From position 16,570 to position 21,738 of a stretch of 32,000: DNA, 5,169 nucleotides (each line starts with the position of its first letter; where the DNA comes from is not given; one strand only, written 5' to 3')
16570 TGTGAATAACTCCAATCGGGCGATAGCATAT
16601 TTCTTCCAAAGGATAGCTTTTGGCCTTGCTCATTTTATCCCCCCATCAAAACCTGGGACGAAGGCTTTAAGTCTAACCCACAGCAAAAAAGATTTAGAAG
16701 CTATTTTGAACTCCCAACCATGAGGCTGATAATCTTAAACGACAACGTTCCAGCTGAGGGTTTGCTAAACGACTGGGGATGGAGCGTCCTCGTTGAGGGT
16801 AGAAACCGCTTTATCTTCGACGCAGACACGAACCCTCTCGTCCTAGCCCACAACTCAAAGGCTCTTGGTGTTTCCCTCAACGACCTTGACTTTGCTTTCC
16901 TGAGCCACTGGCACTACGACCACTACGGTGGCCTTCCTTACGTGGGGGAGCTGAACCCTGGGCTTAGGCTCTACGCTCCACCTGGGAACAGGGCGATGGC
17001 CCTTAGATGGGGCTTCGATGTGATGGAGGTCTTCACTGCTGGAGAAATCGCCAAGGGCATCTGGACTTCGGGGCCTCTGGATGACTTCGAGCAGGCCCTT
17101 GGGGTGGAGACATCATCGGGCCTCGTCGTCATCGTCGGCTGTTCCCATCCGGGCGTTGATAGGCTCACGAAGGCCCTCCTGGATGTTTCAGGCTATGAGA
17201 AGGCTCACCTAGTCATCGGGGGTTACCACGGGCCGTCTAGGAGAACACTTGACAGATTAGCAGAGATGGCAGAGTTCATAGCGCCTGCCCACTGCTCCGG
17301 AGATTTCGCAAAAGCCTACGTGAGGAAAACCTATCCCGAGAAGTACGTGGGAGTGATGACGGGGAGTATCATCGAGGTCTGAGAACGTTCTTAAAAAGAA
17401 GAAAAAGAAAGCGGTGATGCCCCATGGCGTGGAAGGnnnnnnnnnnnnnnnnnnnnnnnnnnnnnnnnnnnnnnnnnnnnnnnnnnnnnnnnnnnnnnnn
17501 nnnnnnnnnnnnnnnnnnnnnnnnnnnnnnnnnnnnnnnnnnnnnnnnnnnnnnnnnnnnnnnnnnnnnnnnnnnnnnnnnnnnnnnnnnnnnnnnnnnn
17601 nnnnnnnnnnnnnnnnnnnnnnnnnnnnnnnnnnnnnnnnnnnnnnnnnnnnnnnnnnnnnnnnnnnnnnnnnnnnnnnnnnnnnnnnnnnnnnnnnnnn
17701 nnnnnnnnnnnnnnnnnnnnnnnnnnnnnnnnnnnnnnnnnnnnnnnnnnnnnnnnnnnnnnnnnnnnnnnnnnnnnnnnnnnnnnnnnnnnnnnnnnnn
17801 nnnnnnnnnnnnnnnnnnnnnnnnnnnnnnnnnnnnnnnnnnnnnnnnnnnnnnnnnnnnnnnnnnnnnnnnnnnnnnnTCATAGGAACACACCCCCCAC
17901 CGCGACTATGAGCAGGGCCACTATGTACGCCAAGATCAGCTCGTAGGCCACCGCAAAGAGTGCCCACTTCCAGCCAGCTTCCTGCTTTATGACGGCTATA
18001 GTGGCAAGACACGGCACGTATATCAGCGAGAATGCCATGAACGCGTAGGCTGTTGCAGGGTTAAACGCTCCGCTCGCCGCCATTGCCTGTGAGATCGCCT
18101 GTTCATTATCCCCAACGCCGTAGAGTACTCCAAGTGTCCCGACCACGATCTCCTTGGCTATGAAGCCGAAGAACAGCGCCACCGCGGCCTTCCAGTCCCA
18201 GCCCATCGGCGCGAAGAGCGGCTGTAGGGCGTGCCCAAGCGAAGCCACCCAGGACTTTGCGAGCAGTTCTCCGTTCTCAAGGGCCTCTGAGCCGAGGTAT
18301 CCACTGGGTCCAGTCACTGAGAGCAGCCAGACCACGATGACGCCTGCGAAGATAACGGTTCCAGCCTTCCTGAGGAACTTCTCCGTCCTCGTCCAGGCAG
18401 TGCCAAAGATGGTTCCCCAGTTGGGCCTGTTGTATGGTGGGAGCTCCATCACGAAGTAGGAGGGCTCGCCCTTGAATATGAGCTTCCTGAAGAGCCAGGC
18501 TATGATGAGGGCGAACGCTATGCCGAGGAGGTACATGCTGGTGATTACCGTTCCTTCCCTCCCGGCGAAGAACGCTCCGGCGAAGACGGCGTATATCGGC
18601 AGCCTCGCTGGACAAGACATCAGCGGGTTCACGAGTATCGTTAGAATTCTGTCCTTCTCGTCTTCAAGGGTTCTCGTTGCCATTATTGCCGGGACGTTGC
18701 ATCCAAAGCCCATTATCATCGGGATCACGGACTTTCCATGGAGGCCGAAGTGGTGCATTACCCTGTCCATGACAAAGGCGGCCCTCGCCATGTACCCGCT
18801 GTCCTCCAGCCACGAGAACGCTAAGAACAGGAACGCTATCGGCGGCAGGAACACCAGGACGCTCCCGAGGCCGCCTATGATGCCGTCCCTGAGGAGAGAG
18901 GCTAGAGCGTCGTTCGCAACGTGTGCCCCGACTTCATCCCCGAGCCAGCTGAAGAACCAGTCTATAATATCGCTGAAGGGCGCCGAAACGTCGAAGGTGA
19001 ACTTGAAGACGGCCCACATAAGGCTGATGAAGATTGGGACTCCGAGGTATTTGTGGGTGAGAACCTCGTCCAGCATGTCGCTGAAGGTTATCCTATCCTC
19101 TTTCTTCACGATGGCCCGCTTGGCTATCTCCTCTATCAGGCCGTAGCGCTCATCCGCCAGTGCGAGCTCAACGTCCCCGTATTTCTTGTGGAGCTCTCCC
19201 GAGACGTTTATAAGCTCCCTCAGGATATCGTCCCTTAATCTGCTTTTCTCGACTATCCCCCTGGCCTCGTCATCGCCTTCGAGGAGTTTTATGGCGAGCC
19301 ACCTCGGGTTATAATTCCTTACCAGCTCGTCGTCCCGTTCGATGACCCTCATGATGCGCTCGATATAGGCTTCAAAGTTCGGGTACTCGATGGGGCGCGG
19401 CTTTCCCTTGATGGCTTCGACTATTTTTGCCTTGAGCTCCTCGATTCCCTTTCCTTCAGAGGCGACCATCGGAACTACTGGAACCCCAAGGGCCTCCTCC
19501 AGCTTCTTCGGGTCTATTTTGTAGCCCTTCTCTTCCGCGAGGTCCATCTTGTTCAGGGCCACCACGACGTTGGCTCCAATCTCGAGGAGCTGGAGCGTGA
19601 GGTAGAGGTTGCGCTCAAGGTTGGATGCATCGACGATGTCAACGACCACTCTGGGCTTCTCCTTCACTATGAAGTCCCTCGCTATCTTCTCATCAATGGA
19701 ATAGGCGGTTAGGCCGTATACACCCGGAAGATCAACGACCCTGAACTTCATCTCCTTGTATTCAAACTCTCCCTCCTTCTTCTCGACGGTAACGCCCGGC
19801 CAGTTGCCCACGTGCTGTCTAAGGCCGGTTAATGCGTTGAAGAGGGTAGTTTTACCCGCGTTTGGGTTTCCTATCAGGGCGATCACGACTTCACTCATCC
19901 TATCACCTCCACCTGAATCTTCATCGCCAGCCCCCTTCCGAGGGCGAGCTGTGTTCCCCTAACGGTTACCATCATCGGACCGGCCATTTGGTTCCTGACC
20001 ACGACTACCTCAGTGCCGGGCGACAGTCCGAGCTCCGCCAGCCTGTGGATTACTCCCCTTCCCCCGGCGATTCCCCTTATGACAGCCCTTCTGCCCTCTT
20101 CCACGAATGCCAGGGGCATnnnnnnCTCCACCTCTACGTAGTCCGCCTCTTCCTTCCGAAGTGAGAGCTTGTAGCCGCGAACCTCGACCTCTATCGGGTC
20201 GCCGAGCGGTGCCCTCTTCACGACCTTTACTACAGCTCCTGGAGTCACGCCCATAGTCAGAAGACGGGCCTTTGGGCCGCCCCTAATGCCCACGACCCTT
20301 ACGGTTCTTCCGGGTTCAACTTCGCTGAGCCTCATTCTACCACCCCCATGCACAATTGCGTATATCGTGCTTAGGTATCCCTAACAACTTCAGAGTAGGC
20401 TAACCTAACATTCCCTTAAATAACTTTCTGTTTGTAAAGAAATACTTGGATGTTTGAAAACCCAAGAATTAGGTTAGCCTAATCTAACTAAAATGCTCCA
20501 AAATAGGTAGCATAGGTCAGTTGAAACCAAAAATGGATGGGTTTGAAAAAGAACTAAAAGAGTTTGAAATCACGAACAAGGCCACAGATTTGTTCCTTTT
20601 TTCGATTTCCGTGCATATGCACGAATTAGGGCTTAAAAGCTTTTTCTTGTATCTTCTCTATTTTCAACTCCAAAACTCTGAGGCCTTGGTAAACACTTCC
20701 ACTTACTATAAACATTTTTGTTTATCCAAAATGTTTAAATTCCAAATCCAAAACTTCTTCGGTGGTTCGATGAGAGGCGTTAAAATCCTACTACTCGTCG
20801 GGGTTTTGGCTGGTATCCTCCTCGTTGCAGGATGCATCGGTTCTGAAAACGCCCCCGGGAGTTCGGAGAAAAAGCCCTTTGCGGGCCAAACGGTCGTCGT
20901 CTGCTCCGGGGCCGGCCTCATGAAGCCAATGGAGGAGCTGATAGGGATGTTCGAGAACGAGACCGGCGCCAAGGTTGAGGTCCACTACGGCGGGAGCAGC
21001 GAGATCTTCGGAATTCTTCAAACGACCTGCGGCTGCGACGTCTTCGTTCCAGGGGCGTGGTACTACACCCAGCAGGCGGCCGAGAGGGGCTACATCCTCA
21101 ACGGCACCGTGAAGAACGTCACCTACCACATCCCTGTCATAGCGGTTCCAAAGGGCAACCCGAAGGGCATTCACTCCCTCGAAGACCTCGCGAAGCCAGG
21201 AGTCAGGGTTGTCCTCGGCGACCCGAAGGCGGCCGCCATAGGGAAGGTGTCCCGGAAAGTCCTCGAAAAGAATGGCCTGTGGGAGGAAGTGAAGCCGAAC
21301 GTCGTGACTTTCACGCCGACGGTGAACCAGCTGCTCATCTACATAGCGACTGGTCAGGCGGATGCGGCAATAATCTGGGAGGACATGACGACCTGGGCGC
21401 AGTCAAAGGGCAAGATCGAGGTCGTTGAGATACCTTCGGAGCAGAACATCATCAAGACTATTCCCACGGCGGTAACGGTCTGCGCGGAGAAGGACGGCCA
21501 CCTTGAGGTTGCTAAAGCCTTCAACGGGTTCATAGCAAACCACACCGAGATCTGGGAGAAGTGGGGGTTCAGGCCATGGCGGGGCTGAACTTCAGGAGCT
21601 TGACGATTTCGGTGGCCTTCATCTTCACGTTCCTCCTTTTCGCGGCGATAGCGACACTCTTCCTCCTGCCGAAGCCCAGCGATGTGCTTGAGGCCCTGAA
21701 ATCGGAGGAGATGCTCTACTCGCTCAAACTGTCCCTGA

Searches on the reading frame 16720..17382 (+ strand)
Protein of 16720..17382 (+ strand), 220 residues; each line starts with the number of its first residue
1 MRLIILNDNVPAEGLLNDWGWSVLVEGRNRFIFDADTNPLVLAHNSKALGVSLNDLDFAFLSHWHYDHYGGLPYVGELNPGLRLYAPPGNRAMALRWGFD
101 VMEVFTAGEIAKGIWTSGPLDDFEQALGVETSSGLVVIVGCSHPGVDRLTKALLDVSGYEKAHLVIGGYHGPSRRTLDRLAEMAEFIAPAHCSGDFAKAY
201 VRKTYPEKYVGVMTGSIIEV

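Call 7: search_protein_families(library=pfam, proteins=[window:16720-17382:+], max_evalue=0.001)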
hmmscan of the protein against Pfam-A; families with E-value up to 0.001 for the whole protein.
window:16720-17382:+ (220 aa): 2 families
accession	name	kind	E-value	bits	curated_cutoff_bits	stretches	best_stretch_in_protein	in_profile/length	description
PF00753.33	Lactamase_B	-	8.4e-08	32.8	22.7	1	44-143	33-130/196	Metallo-beta-lactamase superfamily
PF12706.13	Lactamase_B_2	-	1e-05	25.6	27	1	33-97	5-73/200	Beta-lactamase superfamily domain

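Call 22: search_protein_families(library=pfam, proteins=[window:16720-17382:+], max_evalue=0.01)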
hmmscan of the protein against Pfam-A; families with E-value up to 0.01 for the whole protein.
window:16720-17382:+ (220 aa): 2 families
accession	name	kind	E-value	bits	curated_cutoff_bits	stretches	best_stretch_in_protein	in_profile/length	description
PF00753.33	Lactamase_B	-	8.4e-08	32.8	22.7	1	44-143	33-130/196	Metallo-beta-lactamase superfamily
PF12706.13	Lactamase_B_2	-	1e-05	25.6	27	1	33-97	5-73/200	Beta-lactamase superfamily domain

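Call 95: search_protein_families(library=ncbifam, proteins=[window:16720-17379:+], max_evalue=0.00001)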
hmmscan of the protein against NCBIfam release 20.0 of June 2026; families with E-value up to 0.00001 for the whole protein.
window:16720-17379:+ (220 aa): 1 family
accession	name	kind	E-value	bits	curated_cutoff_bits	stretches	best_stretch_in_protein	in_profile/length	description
NF041257.1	GntH_guanitoxin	equivalog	7.2e-06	25.1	333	1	20-75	31-87/374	guanitoxin biosynthesis MBL fold metallo-hydrolase GntH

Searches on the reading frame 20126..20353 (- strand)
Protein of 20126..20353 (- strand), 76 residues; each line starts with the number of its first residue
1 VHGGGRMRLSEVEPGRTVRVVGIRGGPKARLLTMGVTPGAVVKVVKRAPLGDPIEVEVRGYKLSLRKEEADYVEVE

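Call 95: search_protein_families(library=ncbifam, proteins=[window:20126-20353:-], max_evalue=0.00001)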
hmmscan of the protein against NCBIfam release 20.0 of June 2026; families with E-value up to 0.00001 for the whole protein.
window:20126-20353:- (76 aa): 1 family
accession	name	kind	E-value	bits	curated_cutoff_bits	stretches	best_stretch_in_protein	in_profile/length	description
NF007106.0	PRK09555.1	equivalog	4.5e-13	48.8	102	1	27-76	22-71/75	ferrous iron transporter A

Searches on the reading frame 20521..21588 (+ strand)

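Call 7: search_protein_families(library=pfam, proteins=[window:20521-21588:+], max_evalue=0.001)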
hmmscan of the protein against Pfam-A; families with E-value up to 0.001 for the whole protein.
window:20521-21588:+ (355 aa): 5 families
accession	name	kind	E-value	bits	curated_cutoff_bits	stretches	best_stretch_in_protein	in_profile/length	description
PF13531.11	SBP_bac_11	-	5.3e-58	196.9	25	1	126-351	2-227/227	Bacterial extracellular solute-binding protein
PF12974.12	Phosphonate-bd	-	2.6e-08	34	27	1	136-300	15-177/242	ABC transporter, phosphonate, periplasmic substrate-binding protein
PF01547.30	SBP_bac_1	-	1.9e-07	31.8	26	1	130-310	7-261/307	Bacterial extracellular solute-binding protein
PF12727.12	PBP_like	-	6.1e-05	22.7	27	1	207-288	73-153/193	PBP superfamily domain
PF04069.17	OpuAC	-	0.00087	19.4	21.2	0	149-305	28-194/257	Substrate binding domain of ABC-type glycine betaine transport system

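Call 95: search_protein_families(library=ncbifam, proteins=[window:20521-21585:+], max_evalue=0.00001)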
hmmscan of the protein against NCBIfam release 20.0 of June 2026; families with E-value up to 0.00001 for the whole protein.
window:20521-21585:+ (355 aa): 4 families
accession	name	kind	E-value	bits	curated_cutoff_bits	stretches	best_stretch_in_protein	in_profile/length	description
TIGR01256.1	modA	equivalog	1.6e-22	80.5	62.5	1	131-349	2-217/217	molybdate ABC transporter substrate-binding protein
NF008022.0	PRK10752.1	subfamily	5.6e-07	29.2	288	0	144-238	47-149/329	sulfate ABC transporter substrate-binding protein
NF007958.0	PRK10677.1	equivalog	5.9e-07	28.7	253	1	119-352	22-255/256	molybdate ABC transporter substrate-binding protein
TIGR00971.1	3a0106s03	subfamily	9.1e-06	25.2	155.5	0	206-238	106-138/315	sulfate ABC transporter substrate-binding protein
